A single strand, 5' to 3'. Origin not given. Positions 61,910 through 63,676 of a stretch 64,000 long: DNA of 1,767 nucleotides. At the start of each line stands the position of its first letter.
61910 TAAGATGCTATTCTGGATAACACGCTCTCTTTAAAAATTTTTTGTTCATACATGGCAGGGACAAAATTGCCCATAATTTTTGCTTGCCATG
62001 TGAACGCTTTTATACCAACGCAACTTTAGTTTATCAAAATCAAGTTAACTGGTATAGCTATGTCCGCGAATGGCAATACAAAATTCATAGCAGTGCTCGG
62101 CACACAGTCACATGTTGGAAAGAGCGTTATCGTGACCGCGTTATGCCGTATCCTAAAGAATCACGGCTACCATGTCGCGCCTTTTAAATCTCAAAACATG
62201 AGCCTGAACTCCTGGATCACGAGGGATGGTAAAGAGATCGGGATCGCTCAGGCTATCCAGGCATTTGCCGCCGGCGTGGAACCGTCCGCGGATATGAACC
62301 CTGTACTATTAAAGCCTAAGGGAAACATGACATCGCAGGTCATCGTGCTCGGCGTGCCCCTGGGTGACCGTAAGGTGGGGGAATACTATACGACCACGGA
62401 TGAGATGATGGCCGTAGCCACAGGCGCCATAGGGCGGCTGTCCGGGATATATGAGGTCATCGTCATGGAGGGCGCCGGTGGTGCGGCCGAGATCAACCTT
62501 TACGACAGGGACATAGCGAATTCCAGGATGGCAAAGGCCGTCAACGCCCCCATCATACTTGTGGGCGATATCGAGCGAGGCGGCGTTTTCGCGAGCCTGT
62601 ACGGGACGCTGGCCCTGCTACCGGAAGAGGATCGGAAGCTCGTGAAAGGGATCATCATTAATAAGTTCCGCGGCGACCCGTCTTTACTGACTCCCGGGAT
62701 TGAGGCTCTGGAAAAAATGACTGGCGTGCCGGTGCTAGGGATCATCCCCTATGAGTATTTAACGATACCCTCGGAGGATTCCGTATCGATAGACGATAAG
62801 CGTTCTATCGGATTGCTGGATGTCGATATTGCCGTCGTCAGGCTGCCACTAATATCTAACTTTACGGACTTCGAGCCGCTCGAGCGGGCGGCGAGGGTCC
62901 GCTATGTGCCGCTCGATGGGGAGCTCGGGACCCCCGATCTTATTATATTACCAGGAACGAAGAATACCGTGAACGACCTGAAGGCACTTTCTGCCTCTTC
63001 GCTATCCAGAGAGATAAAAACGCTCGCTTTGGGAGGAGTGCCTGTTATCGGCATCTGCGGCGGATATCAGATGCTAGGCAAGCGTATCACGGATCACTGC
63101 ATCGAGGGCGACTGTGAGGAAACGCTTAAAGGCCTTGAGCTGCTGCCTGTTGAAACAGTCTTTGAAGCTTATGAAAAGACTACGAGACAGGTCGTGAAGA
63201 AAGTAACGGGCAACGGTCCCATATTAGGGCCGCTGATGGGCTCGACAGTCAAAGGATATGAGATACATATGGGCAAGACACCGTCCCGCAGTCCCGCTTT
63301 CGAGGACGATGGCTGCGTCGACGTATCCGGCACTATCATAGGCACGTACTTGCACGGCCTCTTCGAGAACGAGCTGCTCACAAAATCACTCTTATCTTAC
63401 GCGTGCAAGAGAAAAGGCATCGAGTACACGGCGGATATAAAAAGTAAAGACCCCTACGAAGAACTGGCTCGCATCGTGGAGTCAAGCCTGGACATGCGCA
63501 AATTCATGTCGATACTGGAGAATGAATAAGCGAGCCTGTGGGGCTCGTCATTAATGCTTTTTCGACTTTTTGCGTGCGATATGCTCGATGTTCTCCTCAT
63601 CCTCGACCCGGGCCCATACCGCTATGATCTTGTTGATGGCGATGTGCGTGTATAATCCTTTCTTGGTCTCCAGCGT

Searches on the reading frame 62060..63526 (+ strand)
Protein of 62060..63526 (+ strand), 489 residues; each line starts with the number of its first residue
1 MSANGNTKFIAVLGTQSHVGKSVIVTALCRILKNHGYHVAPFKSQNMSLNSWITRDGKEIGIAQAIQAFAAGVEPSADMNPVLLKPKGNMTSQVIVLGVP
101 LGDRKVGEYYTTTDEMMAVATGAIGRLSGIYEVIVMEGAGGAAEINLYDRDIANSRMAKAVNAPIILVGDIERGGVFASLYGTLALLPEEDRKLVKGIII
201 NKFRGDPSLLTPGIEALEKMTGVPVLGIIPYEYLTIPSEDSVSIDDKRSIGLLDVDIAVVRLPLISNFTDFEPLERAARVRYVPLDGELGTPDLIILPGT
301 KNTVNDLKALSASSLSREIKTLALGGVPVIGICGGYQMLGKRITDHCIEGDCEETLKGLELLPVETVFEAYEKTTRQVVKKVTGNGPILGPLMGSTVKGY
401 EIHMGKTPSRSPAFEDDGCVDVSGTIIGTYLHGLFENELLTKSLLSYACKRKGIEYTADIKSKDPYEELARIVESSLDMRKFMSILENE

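Call 41: search_protein_families(library=pfam, proteins=[window:62060-63526:+], max_evalue=0.001)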
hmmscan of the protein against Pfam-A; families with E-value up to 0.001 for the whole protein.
window:62060-63526:+ (489 aa): 4 families
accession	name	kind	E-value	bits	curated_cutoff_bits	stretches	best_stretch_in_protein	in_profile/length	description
PF07685.20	GATase_3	-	2.7e-50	171.2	27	1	256-438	1-194/196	CobB/CobQ-like glutamine amidotransferase domain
PF01656.29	CbiA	-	2.9e-23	82.6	25.4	1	10-232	1-112/125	CobQ/CobB/MinD/ParA nucleotide binding domain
PF13500.12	AAA_26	-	1e-17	65.1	27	1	125-233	93-192/198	AAA domain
PF00117.34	GATase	-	0.00044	20.4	22.8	0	289-349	40-95/190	Glutamine amidotransferase class-I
